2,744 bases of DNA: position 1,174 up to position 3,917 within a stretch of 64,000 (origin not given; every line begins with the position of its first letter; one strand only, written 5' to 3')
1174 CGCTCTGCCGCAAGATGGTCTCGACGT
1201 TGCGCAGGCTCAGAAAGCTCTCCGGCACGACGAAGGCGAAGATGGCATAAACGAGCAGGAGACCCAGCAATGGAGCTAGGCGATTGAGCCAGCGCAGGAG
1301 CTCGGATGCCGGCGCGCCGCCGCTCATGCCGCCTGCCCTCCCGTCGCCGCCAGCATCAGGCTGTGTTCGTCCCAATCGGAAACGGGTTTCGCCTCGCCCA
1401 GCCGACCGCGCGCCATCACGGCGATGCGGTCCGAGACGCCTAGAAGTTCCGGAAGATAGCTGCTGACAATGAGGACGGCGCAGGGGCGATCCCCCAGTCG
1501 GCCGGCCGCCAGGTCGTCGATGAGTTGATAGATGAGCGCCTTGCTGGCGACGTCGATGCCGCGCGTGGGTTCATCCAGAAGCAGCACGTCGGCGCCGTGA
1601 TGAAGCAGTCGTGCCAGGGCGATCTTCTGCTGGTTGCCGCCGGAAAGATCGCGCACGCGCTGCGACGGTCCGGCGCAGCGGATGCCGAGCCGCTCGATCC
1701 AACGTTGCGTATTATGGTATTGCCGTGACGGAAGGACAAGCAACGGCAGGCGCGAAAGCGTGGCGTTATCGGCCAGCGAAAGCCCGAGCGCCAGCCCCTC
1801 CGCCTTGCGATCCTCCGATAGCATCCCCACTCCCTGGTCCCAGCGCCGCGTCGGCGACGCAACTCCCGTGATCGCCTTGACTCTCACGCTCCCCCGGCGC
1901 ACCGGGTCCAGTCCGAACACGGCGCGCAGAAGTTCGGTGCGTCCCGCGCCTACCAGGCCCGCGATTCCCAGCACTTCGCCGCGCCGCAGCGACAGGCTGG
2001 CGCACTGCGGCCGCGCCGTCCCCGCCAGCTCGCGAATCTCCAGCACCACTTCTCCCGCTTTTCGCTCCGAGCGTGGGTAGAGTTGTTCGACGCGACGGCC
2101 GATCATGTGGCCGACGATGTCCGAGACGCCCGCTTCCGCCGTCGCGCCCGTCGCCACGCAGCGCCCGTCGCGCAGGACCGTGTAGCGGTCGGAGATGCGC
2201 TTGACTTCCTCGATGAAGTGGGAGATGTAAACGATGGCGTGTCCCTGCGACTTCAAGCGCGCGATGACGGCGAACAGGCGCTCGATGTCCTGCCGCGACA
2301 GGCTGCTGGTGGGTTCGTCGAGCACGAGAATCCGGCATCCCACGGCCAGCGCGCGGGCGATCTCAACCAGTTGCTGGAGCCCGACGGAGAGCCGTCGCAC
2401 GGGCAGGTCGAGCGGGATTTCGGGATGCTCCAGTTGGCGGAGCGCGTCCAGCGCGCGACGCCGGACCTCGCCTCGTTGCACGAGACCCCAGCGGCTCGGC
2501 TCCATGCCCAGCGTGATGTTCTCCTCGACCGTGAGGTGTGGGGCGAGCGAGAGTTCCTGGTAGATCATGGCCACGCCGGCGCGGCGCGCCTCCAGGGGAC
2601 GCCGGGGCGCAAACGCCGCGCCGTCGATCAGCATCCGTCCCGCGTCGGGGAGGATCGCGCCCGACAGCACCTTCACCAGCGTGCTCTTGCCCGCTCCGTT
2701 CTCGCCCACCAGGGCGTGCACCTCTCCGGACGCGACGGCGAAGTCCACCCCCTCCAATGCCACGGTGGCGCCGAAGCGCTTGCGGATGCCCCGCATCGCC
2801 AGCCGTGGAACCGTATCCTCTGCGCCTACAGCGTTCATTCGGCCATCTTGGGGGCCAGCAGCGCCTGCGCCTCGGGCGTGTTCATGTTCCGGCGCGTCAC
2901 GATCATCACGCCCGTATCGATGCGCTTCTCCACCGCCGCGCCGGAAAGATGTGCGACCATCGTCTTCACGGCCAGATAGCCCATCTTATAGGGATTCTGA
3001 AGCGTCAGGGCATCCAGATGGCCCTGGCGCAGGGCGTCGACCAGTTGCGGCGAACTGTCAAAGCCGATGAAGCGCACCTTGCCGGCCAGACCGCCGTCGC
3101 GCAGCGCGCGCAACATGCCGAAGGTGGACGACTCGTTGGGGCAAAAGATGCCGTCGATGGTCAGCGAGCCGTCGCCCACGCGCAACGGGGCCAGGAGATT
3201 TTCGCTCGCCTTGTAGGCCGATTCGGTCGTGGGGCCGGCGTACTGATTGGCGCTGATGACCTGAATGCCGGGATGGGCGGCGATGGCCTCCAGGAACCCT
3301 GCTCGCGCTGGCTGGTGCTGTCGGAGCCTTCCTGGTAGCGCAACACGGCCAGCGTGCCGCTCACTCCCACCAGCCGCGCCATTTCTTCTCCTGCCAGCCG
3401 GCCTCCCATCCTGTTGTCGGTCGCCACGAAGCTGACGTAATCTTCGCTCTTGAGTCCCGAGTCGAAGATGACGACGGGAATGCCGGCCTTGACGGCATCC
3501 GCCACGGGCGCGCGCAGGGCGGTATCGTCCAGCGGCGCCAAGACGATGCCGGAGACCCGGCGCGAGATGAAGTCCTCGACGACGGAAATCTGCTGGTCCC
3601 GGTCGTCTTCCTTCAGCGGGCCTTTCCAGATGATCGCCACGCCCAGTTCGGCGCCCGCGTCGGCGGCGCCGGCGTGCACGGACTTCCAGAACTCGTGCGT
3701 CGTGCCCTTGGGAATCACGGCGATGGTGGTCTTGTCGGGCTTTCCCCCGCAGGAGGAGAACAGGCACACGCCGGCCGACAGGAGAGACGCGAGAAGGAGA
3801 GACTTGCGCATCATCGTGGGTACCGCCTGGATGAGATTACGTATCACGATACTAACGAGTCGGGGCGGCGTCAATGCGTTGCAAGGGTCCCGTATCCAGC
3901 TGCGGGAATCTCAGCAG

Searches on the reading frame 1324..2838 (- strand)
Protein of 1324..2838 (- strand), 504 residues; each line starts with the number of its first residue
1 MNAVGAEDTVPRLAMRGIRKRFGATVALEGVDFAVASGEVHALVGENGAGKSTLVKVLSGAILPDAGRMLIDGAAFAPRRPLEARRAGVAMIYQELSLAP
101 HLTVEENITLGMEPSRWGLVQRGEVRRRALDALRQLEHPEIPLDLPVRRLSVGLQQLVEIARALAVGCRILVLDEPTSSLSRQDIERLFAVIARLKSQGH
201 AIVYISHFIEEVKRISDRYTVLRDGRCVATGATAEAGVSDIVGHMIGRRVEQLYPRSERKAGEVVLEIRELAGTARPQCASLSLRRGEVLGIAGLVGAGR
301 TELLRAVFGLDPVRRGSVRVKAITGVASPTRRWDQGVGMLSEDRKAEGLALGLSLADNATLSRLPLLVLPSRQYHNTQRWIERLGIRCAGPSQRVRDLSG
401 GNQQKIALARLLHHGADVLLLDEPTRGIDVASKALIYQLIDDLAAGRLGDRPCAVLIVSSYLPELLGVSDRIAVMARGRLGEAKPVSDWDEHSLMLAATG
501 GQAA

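Call 17: search_protein_families(library=pfam, proteins=[window:1324-2838:-], max_evalue=0.001)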
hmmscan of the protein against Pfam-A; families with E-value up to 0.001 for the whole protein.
window:1324-2838:- (504 aa): 3 families
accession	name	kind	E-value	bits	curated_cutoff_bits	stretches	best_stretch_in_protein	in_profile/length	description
PF00005.33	ABC_tran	-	7.8e-54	182.4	25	2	28-178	1-137/137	ABC transporter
PF13304.12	AAA_21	-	1.1e-12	49.1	27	0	394-451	234-289/304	AAA domain, putative AbiEii toxin, Type IV TA system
PF13555.12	AAA_29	-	0.00096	19.3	27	0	32-64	16-48/61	P-loop containing region of AAA domain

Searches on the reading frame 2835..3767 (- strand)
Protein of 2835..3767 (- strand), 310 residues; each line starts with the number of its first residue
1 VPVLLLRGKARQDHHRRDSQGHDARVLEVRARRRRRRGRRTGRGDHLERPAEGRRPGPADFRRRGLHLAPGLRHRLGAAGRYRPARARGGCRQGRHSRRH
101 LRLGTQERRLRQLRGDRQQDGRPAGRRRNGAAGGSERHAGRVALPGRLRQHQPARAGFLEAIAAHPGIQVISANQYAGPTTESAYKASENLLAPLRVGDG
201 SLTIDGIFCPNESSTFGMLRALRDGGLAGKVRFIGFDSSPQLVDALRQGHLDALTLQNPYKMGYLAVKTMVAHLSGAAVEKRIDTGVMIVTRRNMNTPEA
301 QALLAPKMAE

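Call 17: search_protein_families(library=pfam, proteins=[window:2835-3767:-], max_evalue=0.001)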
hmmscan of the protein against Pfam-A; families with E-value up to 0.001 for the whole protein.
window:2835-3767:- (310 aa): 1 family
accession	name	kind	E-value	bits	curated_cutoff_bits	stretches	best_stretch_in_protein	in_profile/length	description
PF13407.12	Peripla_BP_4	-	7.4e-25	88.4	35.1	1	150-277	135-257/258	Periplasmic binding protein domain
